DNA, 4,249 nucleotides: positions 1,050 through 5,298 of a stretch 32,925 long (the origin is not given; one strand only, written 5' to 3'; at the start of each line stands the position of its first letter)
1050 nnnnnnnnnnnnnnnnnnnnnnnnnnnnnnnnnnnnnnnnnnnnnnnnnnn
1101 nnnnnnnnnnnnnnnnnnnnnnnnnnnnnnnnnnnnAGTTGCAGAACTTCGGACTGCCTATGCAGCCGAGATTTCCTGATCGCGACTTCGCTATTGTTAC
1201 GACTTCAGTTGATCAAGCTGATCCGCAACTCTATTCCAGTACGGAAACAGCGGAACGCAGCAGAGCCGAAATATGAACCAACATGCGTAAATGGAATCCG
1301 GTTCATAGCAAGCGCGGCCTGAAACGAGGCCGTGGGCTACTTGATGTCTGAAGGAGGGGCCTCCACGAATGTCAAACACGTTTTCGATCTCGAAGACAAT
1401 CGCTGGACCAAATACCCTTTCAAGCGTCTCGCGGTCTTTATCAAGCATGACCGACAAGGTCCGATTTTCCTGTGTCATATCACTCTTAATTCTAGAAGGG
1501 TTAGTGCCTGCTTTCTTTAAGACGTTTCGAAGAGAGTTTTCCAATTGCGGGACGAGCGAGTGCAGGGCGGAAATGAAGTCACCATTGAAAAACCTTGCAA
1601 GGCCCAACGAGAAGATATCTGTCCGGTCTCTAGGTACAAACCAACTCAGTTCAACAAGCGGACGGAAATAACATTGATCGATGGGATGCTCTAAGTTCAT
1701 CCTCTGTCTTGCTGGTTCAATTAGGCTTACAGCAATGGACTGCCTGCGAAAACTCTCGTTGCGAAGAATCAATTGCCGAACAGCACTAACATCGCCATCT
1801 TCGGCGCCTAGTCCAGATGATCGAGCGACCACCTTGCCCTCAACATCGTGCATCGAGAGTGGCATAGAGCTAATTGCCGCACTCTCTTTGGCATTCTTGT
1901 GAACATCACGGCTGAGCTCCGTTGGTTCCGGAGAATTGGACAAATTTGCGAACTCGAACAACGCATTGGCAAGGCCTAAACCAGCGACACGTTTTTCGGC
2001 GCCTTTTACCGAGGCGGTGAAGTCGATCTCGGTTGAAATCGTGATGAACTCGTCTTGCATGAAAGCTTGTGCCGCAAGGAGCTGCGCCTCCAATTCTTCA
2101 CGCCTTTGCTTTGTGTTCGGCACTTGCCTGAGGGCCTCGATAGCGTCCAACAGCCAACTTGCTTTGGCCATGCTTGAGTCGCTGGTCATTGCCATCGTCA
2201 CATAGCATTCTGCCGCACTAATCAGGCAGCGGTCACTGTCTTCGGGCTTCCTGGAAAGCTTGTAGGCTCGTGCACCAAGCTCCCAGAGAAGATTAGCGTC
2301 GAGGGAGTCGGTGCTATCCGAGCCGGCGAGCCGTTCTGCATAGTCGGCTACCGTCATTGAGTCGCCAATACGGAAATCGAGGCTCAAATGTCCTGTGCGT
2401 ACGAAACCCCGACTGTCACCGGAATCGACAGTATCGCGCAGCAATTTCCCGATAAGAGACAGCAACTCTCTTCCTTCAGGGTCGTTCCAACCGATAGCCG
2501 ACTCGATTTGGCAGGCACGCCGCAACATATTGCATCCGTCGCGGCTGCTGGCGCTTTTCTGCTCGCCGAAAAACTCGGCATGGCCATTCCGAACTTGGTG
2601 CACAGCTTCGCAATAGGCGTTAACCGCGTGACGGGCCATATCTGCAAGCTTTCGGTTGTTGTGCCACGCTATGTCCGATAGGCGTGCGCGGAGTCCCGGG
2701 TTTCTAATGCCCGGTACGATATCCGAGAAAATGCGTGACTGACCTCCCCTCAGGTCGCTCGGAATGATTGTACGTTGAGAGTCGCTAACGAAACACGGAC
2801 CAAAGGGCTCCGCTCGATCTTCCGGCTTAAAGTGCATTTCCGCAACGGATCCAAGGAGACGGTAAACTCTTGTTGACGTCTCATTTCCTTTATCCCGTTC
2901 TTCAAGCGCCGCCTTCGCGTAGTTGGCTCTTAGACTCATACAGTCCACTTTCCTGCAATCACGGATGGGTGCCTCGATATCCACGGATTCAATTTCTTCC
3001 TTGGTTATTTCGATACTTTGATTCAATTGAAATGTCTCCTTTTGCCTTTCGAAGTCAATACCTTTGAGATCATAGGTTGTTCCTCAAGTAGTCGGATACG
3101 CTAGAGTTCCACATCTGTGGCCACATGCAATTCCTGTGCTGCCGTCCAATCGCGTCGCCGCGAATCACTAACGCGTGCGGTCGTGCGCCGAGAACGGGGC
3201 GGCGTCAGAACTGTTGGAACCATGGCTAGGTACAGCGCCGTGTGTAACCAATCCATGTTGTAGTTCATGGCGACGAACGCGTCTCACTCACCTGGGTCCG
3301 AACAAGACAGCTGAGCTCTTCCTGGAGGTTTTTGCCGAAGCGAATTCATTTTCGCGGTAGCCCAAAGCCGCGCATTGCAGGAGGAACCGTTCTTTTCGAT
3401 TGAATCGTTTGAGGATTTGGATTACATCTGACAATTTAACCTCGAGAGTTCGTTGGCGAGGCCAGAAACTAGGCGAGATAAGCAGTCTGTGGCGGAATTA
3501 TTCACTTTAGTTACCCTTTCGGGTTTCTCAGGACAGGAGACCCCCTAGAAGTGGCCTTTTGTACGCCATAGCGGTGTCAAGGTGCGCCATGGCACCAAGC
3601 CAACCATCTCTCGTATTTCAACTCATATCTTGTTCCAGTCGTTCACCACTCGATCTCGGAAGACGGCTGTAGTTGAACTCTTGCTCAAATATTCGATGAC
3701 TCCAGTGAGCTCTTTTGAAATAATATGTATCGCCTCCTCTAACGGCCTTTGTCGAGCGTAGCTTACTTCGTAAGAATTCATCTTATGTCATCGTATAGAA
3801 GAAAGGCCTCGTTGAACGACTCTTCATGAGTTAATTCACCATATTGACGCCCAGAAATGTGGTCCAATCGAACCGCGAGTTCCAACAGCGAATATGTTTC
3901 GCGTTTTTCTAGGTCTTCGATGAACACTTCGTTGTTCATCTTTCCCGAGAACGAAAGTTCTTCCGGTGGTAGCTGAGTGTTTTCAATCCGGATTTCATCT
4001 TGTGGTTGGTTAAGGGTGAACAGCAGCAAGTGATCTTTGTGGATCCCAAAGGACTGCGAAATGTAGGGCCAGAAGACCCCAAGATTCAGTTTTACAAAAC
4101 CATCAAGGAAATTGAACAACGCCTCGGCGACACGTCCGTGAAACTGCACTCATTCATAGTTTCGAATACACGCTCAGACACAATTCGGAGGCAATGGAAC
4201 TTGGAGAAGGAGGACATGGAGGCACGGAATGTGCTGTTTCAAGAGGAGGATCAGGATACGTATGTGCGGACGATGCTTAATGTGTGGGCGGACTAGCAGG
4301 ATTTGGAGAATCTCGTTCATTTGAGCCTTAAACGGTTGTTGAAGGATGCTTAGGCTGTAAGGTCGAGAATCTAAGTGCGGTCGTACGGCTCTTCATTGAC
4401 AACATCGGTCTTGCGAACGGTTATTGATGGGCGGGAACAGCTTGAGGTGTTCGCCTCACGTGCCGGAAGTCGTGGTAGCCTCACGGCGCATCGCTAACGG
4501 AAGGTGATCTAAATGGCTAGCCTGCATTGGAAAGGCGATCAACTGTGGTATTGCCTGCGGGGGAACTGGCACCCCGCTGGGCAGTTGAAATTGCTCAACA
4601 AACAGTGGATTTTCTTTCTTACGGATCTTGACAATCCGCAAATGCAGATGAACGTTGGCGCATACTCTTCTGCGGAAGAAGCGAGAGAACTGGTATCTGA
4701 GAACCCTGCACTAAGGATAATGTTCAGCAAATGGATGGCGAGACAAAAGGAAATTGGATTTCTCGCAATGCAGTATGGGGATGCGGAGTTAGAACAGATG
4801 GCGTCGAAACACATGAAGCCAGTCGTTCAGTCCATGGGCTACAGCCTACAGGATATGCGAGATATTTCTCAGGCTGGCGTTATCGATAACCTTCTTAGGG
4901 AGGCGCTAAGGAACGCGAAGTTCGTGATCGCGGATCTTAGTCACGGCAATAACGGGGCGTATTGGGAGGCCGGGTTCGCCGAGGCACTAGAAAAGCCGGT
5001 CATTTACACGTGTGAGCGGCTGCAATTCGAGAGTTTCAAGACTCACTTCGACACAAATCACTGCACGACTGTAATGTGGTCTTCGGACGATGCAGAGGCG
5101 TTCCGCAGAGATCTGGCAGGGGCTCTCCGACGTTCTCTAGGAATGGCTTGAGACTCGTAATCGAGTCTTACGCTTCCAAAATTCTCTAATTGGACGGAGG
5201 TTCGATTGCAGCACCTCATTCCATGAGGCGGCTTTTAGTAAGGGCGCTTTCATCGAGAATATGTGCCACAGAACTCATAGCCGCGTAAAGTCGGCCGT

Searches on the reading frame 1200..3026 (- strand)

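Call 84: search_protein_families(library=pfam, proteins=[window:1200-3026:-], max_evalue=0.0001)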
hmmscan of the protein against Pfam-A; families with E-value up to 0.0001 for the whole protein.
window:1200-3026:- (609 aa): 1 family
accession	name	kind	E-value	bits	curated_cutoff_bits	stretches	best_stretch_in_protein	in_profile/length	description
PF24098.1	DUF7380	-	6.6e-51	173.1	27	1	4-184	3-174/177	Domain of unknown function (DUF7380)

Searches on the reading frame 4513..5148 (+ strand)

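Call 84: search_protein_families(library=pfam, proteins=[window:4513-5148:+], max_evalue=0.0001)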
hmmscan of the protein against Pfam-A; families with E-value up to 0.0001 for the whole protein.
window:4513-5148:+ (212 aa): 1 family
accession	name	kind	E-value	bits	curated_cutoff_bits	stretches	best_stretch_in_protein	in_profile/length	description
PF05014.21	Nuc_deoxyrib_tr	-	2.2e-05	25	28.8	1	93-169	24-99/117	Nucleoside 2-deoxyribosyltransferase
